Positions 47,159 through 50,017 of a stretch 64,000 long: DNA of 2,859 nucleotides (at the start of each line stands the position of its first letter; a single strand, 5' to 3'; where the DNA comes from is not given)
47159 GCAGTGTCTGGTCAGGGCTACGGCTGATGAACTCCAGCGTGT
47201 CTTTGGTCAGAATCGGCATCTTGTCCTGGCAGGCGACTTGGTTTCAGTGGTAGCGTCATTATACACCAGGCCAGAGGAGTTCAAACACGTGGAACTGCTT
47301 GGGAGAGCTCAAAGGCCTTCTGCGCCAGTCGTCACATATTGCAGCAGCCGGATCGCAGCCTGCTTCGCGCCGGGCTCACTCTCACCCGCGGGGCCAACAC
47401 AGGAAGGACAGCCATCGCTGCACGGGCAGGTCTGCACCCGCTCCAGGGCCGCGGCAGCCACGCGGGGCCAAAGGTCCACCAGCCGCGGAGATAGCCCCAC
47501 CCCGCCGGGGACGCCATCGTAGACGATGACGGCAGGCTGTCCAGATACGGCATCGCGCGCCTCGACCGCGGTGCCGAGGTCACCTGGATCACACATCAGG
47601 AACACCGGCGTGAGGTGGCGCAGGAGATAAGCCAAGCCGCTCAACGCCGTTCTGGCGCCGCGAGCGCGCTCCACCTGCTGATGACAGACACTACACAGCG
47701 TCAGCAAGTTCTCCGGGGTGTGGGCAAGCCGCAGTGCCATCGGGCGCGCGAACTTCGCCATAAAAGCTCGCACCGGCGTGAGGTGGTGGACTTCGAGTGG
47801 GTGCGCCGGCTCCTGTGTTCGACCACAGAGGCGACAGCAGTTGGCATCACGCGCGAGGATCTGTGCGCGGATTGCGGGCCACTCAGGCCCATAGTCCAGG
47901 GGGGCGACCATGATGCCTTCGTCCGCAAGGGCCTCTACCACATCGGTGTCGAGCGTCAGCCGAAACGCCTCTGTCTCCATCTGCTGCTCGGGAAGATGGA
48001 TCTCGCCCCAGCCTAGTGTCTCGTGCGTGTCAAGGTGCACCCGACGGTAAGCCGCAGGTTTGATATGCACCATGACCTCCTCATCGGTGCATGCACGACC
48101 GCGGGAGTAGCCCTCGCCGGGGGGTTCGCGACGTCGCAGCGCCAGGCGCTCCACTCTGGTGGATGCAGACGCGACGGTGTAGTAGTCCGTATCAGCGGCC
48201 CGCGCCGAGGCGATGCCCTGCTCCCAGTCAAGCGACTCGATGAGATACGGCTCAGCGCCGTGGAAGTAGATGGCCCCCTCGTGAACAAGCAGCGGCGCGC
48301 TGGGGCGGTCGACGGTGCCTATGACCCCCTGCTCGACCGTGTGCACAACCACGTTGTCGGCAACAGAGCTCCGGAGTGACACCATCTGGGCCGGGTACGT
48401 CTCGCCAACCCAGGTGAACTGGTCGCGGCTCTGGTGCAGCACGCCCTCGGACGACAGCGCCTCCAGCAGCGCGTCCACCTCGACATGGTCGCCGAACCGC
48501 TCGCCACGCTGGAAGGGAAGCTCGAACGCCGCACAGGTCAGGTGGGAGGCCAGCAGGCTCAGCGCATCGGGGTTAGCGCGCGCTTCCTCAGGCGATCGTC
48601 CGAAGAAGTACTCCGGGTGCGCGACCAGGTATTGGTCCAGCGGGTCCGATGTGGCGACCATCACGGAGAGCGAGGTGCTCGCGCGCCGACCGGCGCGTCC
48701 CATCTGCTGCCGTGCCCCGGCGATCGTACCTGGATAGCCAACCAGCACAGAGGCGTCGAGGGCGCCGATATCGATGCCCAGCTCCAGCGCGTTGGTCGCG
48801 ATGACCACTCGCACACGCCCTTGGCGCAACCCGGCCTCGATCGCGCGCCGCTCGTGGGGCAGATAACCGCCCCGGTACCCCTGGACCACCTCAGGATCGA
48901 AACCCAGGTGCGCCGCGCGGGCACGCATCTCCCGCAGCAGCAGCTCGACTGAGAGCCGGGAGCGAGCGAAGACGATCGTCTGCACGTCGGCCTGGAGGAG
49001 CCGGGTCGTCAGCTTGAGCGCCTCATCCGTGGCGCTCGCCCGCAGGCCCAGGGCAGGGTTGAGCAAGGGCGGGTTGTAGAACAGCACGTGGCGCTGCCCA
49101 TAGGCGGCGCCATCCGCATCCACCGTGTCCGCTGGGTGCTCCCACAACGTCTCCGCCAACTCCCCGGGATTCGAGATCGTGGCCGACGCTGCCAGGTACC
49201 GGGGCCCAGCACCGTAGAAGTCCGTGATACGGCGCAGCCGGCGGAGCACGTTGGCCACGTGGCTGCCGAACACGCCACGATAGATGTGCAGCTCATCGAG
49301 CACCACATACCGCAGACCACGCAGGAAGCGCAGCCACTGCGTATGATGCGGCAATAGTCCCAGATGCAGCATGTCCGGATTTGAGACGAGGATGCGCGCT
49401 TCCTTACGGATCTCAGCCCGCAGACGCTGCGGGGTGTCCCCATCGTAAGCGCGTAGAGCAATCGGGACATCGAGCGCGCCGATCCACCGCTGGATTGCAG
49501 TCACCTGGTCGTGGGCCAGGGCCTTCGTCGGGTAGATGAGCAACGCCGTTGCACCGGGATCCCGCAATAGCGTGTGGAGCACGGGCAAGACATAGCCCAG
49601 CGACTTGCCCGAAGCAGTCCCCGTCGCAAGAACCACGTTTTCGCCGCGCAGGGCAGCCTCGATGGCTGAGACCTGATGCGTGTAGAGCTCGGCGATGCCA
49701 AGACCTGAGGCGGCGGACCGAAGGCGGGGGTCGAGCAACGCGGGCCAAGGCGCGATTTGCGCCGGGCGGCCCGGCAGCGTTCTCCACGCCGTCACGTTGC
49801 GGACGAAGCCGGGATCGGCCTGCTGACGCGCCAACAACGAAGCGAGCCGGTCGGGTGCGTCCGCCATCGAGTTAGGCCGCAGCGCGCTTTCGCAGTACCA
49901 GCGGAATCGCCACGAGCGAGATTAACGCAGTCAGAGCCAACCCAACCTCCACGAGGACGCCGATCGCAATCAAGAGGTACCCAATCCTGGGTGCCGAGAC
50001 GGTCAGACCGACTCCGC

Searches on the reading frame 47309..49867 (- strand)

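Call 80: search_protein_families(library=pfam, proteins=[window:47309-49867:-], max_evalue=0.00001)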
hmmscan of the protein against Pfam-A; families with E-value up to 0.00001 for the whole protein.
window:47309-49867:- (852 aa): 5 families
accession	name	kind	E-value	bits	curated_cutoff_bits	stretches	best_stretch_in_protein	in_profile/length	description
PF00270.35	DEAD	-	2e-30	106.1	26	1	63-233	2-163/167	DEAD/DEAH box helicase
PF09369.15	MZB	-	3.4e-21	76.2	24.2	1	745-824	1-80/80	MrfA Zn-binding domain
PF00271.37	Helicase_C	-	1.1e-12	48.6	23.5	1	289-395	8-109/110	Helicase conserved C-terminal domain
PF22982.3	WHD_HRQ1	-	2.3e-07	32.2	27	1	433-500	3-69/70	ATP-dependent helicase HRQ1, winged helix domain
PF01844.29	HNH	-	1.1e-06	29.2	21.4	1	678-732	1-44/47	HNH endonuclease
